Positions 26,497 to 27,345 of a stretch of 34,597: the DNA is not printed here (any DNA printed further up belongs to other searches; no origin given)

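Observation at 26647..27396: murD is reduced to its C-terminal domain; a 24-unit heptamer array sits where the 5' two-thirds should be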

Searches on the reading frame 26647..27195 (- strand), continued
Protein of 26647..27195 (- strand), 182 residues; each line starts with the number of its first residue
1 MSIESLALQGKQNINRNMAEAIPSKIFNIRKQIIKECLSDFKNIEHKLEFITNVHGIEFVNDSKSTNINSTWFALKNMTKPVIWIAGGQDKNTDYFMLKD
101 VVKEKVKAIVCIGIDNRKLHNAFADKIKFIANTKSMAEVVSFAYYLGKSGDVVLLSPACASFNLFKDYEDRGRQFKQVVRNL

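Call 25: find_homologous_proteins(query=A2, max_evalue=0.001)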
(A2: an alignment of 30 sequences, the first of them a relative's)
Query A2 (30 sequences) (265 aa, profile of the alignment): 8000 proteins with E <= 0.001 among 8000 candidates; the best 120 are listed.
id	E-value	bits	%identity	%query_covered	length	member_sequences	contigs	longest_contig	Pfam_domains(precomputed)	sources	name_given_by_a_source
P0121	1.8e-136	472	69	98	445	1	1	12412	PF02875.27,PF08245.19,PF21377.4,PF21799.3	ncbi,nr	ncbi:MAG: UDP-N-acetylmuramoyl-L-alanine--D-glutamate ligase [Bacteroidia bacterium]|nr:UDP-N-acetyl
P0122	2.2e-136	471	69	98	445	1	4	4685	PF02875.27,PF08245.19,PF21377.4,PF21799.3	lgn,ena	-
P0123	2.3e-136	471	69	98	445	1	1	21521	PF02875.27,PF08245.19,PF21377.4,PF21799.3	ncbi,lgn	-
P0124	2.8e-136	471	69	98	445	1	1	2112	PF02875.27,PF08245.19,PF21377.4,PF21799.3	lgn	-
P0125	2.8e-136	471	69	98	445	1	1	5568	PF02875.27,PF08245.19,PF21377.4,PF21799.3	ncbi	-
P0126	2.9e-136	471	69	98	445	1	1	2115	PF02875.27,PF08245.19,PF21377.4,PF21799.3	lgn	-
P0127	3.4e-136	471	68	98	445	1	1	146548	PF02875.27,PF08245.19,PF21377.4,PF21799.3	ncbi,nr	ncbi:MAG: UDP-N-acetylmuramoyl-L-alanine--D-glutamate ligase [Bacteroidetes bacterium]|nr:UDP-N-acet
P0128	1.0e-135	469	68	93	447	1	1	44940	PF02875.27,PF08245.19,PF21377.4,PF21799.3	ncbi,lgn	ncbi:MAG: UDP-N-acetylmuramoyl-L-alanine--D-glutamate ligase [Bacteroidia bacterium]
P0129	1.3e-135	469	68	98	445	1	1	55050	PF02875.27,PF08245.19,PF21377.4,PF21799.3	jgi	-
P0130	2.3e-135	468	68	98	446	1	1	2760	PF02875.27,PF08245.19,PF21377.4,PF21799.3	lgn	-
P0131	2.3e-135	468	70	98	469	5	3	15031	PF02875.27,PF08245.19,PF21377.4,PF21799.3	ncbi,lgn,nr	ncbi:MAG: UDP-N-acetylmuramoyl-L-alanine--D-glutamate ligase [Bacteroidia bacterium]|nr:UDP-N-acetyl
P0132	2.5e-135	468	69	98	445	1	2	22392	PF02875.27,PF08245.19,PF21377.4,PF21799.3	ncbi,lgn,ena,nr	ncbi:MAG: UDP-N-acetylmuramoyl-L-alanine--D-glutamate ligase [Bacteroidia bacterium]|nr:UDP-N-acetyl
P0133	2.8e-135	468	69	98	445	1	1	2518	PF02875.27,PF08245.19,PF21377.4,PF21799.3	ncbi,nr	ncbi:MAG: UDP-N-acetylmuramoyl-L-alanine--D-glutamate ligase [Bacteroidia bacterium]|nr:UDP-N-acetyl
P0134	2.9e-135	468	69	98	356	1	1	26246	PF08245.19,PF21377.4,PF21799.3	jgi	jgi:UDP-N-acetylmuramoylalanine--D-glutamate ligase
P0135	3.5e-135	468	69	92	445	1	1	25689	PF02875.27,PF08245.19,PF21377.4,PF21799.3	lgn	-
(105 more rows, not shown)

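Call 27: find_encoding_contigs(protein=P0015, flank=3000, max_places=2)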
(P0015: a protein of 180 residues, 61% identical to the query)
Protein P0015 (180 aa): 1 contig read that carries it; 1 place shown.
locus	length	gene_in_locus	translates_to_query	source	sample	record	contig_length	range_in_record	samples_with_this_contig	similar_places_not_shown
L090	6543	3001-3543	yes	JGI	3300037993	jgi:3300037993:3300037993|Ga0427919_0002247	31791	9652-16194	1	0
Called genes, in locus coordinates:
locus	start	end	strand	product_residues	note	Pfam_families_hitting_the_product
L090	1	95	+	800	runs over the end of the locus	PF03717:PBP_dimer, PF00905:Transpeptidase, PF03793:PASTA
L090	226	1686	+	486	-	PF01225:Mur_ligase, PF08245:Mur_ligase_M, PF02875:Mur_ligase_C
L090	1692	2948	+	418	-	PF10555:MraY_sig1 (faint), PF00953:Glycos_transf_4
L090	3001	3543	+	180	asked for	PF02875:Mur_ligase_C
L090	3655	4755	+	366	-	PF01098:FTSW_RODA_SPOVE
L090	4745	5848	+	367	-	PF03033:Glyco_transf_28, PF04101:Glyco_tran_28_C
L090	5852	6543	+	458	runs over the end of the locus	PF01225:Mur_ligase, PF08245:Mur_ligase_M, PF02875:Mur_ligase_C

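Call 28: find_encoding_contigs(protein=P0083, flank=3000, max_places=2)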
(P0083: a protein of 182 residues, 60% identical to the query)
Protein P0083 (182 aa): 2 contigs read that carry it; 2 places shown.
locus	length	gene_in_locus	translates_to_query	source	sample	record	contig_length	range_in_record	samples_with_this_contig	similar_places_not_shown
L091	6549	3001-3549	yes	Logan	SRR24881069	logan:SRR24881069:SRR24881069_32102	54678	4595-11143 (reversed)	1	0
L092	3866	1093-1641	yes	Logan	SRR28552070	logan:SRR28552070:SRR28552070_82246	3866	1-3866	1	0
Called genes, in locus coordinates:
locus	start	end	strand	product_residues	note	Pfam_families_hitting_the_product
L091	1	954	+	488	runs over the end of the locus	PF01225:Mur_ligase, PF08245:Mur_ligase_M, PF02875:Mur_ligase_C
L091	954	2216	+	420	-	PF00953:Glycos_transf_4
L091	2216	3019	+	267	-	PF21377:MurD_N, PF21799:MurD-like_N, PF08245:Mur_ligase_M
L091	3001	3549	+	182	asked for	PF02875:Mur_ligase_C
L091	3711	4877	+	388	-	PF01098:FTSW_RODA_SPOVE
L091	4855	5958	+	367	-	PF03033:Glyco_transf_28, PF04101:Glyco_tran_28_C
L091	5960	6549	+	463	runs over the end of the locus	PF01225:Mur_ligase, PF08245:Mur_ligase_M, PF02875:Mur_ligase_C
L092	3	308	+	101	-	?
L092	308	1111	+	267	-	PF21377:MurD_N, PF21799:MurD-like_N (weak), PF08245:Mur_ligase_M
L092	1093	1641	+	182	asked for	PF02875:Mur_ligase_C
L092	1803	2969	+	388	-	PF01098:FTSW_RODA_SPOVE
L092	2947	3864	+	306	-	?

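Call 29: find_encoding_contigs(protein=P0092, flank=3000, max_places=2)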
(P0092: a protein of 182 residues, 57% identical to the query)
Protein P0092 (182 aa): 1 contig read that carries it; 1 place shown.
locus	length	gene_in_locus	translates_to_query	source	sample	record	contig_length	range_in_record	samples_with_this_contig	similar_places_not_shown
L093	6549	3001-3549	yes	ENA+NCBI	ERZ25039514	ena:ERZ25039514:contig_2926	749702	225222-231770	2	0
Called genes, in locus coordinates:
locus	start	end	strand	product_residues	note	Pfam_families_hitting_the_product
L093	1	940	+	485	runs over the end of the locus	PF01225:Mur_ligase, PF08245:Mur_ligase_M, PF02875:Mur_ligase_C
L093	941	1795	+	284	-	PF10555:MraY_sig1 (weak), PF00953:Glycos_transf_4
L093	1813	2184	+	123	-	-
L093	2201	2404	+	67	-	PF21377:MurD_N (weak)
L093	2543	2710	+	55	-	-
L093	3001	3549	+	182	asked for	PF02875:Mur_ligase_C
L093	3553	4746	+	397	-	PF01098:FTSW_RODA_SPOVE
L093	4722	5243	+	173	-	PF03033:Glyco_transf_28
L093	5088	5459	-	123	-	-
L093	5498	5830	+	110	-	PF04101:Glyco_tran_28_C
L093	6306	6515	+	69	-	PF08245:Mur_ligase_M (weak)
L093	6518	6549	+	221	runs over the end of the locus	PF02875:Mur_ligase_C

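Call 32: search_solved_structures(query=window:26647-27195:-, show_alignments=2, max_evalue=0.00001)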
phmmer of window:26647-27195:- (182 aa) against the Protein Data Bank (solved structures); distinct sequences matched with E-value up to 0.00001: 11.
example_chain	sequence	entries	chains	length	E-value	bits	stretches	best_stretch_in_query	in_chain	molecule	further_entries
3lk7_A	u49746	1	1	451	6.3e-27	97.7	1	1-177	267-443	UDP-N-acetylmuramoylalanine--D-glutamate ligase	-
7sir_A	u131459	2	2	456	3.7e-26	95.2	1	5-181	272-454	UDP-N-acetylmuramoylalanine--D-glutamate ligase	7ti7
8dp2_A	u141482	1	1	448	1e-20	77.6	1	6-181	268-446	UDP-N-acetylmuramoylalanine--D-glutamate ligase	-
7sy9_A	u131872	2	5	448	1e-20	77.6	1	6-181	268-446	UDP-N-acetylmuramoylalanine--D-glutamate ligase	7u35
4buc_A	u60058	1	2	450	1.7e-19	73.5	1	24-180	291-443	UDP-N-ACETYLMURAMOYLALANINE--D-GLUTAMATE LIGASE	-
1e0d_A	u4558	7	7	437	4e-18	69.1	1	2-181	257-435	UDP-N-ACETYLMURAMOYLALANINE--D-GLUTAMATE LIGASE | UDP-N-ACETYLMURAMOYL-L-ALANINE:D-GLUTAMATE LIGASE | UDP-N-ACETYLMURAMOYL-L-ALANINE/:D-GLUTAMATE LIGASE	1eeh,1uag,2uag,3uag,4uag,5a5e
5a5f_A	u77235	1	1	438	4e-18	69.1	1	2-181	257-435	UDP-N-ACETYLMURAMOYLALANINE--D-GLUTAMATE LIGASE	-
2wjp_A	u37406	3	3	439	4e-18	69.1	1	2-181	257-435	UDP-N-ACETYLMURAMOYLALANINE--D-GLUTAMATE LIGASE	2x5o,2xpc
2jff_A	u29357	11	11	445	4.1e-18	69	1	2-181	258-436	UDP-N-ACETYLMURAMOYLALANINE--D-GLUTAMATE LIGASE | UDP-N-ACETYLMURAMOYL-ALANINE-D-GLUTAMATE LIGASE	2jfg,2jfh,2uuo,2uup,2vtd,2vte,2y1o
8v8w_A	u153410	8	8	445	4.1e-18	69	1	2-181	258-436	UDP-N-acetylmuramoylalanine--D-glutamate ligase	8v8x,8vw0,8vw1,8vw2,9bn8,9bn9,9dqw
8v8y_A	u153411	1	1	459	4.4e-18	69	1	2-181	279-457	UDP-N-acetylmuramoylalanine--D-glutamate ligase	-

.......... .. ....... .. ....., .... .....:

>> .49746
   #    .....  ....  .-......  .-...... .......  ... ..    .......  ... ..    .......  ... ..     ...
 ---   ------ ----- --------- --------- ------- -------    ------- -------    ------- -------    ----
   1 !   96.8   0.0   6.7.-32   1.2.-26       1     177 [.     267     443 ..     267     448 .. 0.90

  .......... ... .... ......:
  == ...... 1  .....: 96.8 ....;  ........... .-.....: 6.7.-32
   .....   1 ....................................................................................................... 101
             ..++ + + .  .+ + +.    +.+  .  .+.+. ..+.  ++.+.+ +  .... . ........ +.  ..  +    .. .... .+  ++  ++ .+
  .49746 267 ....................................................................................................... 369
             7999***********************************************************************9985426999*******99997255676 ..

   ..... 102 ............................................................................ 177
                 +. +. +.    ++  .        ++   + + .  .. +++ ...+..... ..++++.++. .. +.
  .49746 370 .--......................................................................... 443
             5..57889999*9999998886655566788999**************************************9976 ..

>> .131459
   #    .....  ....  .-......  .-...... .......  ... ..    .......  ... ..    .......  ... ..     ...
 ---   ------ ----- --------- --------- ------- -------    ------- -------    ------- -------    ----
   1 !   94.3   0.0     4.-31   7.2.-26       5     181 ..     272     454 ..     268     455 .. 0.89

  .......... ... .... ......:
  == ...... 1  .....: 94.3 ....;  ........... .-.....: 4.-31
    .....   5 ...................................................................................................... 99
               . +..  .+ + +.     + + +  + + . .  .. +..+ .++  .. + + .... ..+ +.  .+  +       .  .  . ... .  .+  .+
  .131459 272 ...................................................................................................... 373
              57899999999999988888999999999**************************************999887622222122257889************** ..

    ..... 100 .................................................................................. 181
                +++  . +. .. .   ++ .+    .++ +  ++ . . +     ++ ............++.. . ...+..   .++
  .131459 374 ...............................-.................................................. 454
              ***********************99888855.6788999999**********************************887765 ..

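Call 34: list_cluster_members(proteins=[P0018, P0078, P0079, P0027, P0095, P0076, P0070, P0012, P0107, P0001])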
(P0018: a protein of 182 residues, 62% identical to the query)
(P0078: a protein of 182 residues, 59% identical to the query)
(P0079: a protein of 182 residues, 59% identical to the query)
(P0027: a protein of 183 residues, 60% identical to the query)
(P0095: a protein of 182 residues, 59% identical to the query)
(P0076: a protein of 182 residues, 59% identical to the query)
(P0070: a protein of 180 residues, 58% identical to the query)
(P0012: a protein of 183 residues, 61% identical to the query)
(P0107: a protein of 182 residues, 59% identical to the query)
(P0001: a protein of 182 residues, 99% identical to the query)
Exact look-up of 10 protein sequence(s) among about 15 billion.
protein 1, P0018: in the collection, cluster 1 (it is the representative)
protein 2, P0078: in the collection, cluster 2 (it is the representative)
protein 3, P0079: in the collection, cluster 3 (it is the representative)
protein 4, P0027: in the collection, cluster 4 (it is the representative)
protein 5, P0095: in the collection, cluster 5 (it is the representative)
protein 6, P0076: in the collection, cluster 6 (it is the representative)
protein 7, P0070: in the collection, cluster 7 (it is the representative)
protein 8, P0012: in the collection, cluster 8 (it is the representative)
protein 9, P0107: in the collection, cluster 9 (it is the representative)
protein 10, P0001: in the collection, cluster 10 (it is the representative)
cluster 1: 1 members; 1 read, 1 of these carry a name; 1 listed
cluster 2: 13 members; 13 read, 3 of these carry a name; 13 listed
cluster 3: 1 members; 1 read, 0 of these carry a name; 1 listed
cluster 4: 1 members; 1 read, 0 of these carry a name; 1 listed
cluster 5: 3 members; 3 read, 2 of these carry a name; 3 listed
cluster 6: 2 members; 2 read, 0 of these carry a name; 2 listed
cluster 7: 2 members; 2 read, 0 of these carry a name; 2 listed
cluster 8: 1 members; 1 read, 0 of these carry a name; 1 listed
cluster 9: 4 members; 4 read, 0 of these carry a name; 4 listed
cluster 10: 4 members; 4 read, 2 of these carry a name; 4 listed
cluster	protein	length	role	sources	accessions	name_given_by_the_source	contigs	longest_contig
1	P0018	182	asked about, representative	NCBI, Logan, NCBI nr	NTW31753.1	MAG: hypothetical protein HGB12_03875 [Bacteroidetes bacterium] | hypothetical protein [Bacteroidota bacterium]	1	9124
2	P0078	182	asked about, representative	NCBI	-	-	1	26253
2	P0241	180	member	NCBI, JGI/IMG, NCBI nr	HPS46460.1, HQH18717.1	MAG TPA: cyanophycin synthetase [Bacteroidales bacterium] | cyanophycin synthetase [Bacteroidales bacterium]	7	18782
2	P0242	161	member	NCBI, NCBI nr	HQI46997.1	MAG TPA: cyanophycin synthetase, partial [Bacteroidales bacterium] | cyanophycin synthetase [Bacteroidales bacterium]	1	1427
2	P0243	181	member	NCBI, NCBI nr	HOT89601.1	MAG TPA: cyanophycin synthetase, partial [Bacteroidales bacterium] | cyanophycin synthetase [Bacteroidales bacterium]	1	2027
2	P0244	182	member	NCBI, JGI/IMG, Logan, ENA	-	-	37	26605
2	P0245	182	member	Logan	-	-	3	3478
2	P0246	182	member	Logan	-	-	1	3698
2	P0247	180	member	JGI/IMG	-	-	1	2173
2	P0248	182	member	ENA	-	-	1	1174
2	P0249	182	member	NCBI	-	-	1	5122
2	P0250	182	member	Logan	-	-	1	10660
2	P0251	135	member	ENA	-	-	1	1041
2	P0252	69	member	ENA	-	-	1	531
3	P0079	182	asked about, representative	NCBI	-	-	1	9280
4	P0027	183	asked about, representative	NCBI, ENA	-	-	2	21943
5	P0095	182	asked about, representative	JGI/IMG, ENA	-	-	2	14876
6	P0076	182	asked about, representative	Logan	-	-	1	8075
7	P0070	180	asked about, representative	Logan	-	-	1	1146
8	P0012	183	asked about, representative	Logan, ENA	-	-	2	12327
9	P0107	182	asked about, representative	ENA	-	-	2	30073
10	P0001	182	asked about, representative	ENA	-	-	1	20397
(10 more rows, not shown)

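Call 38: find_encoding_contigs(protein=P0107, flank=10000, max_places=3)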
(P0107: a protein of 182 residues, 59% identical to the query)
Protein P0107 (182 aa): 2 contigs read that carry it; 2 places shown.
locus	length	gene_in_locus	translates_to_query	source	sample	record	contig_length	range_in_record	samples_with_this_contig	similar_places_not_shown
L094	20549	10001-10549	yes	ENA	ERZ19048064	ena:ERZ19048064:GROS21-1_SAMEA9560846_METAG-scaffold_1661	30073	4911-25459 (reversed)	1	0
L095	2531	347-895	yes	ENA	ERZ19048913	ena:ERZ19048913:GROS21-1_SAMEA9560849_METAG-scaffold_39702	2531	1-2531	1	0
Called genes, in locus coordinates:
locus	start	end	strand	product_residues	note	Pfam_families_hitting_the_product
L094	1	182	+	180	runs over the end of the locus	-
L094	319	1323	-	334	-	PF01018:GTP1_OBG, PF01926:MMR_HSR1, PF02421:FeoB_N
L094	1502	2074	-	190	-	PF00406:ADK, PF13238:AAA_18 (weak), PF13671:AAA_33 (weak), PF13207:AAA_17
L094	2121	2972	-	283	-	PF19576:Acyltransf_2, PF01553:Acyltransferase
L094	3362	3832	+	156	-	PF02381:MraZ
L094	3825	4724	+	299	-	PF01728:FtsJ (weak), PF01795:Methyltransf_5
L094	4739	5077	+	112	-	PF19579:FtsL_2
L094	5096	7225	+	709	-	PF03717:PBP_dimer (weak), PF00905:Transpeptidase, PF03793:PASTA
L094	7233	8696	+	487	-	PF01225:Mur_ligase, PF08245:Mur_ligase_M, PF02875:Mur_ligase_C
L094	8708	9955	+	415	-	PF10555:MraY_sig1 (weak), PF00953:Glycos_transf_4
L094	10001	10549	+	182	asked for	PF02875:Mur_ligase_C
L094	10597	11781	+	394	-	PF01098:FTSW_RODA_SPOVE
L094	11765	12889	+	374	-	PF03033:Glyco_transf_28, PF04101:Glyco_tran_28_C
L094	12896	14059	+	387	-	-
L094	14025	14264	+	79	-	-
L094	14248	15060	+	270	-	-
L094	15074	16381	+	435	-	PF11104:PilM_2 (faint), PF14450:FtsA, PF00012:HSP70 (faint), PF02491:SHS2_FTSA, PF06723:MreB_Mbl, PF06277:EutA, PF14450:FtsA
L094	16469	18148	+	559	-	PF00091:Tubulin, PF12327:FtsZ_C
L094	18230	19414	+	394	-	PF00534:Glycos_transf_1, PF13692:Glyco_trans_1_4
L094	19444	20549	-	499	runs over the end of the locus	PF01943:Polysacc_synt, PF13440:Polysacc_synt_3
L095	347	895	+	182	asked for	PF02875:Mur_ligase_C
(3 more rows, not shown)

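Call 39: find_encoding_contigs(protein=P0012, flank=10000, max_places=3)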
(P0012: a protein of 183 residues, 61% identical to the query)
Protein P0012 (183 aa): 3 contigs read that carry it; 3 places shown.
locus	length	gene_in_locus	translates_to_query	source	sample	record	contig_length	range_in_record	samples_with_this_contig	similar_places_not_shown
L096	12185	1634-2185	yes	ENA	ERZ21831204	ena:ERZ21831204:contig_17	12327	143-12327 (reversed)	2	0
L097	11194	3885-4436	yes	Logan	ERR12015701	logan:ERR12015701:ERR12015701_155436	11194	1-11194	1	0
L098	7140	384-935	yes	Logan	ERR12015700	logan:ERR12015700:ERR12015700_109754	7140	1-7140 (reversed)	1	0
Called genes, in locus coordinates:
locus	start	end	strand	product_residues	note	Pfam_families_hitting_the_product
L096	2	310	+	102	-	?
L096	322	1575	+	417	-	PF10555:MraY_sig1 (weak), PF00953:Glycos_transf_4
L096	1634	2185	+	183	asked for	PF02875:Mur_ligase_C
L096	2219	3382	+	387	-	PF01098:FTSW_RODA_SPOVE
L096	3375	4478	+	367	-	PF03033:Glyco_transf_28, PF04101:Glyco_tran_28_C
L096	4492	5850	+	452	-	PF01225:Mur_ligase, PF08245:Mur_ligase_M, PF02875:Mur_ligase_C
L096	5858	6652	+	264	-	-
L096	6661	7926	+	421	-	PF11104:PilM_2 (faint), PF14450:FtsA (weak), PF02491:SHS2_FTSA, PF06723:MreB_Mbl, PF06277:EutA (weak), PF14450:FtsA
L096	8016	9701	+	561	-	PF00091:Tubulin, PF12327:FtsZ_C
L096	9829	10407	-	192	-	PF03190:Thioredox_DsbH, PF13899:Thioredoxin_7, PF13098:Thioredoxin_2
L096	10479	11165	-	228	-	PF12836:HHH_3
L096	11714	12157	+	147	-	-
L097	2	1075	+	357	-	?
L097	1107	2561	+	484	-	PF01225:Mur_ligase, PF08245:Mur_ligase_M, PF02875:Mur_ligase_C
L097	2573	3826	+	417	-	PF10555:MraY_sig1 (weak), PF00953:Glycos_transf_4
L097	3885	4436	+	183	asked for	PF02875:Mur_ligase_C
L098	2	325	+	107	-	?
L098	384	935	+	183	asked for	PF02875:Mur_ligase_C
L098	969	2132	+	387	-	PF01098:FTSW_RODA_SPOVE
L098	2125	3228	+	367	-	PF03033:Glyco_transf_28, PF04101:Glyco_tran_28_C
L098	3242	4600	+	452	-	PF01225:Mur_ligase, PF08245:Mur_ligase_M, PF02875:Mur_ligase_C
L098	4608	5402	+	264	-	-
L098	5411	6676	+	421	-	PF11104:PilM_2 (faint), PF14450:FtsA (weak), PF02491:SHS2_FTSA, PF06723:MreB_Mbl, PF06277:EutA (weak), PF14450:FtsA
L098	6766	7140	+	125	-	?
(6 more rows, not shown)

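Call 55: predict_structure(alignment_id=A3)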
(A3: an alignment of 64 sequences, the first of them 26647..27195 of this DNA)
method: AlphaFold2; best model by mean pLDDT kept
length: 182 residues; sequences in the alignment: 64
mean_pLDDT: 79.1   pTM: 0.71
mean pLDDT of the five models: 79.1, 77.9, 77.4, 76.9, 75.9
residues with pLDDT >= 90: 82; 70-90: 45; 50-70: 29; < 50: 26
segments of 3 or more residues with pLDDT < 50: 1-18, 40-45
pLDDT, mean of each block of 10 residues (from residue 1): 43 45 57 53 60 96 84 90 86 83 96 87 92 93 96 86 79 94 92
secondary structure, 60 per line:
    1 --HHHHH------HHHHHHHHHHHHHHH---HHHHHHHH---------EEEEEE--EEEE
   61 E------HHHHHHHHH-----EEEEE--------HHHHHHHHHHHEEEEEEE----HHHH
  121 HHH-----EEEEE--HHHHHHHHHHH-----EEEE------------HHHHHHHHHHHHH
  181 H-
elements in order: H3-7 H14-28 H32-39 E49-54 E57-61 H68-76 E82-86 H95-105 E106-112 H117-123 E129-133 H136-146 E152-155 H168-181
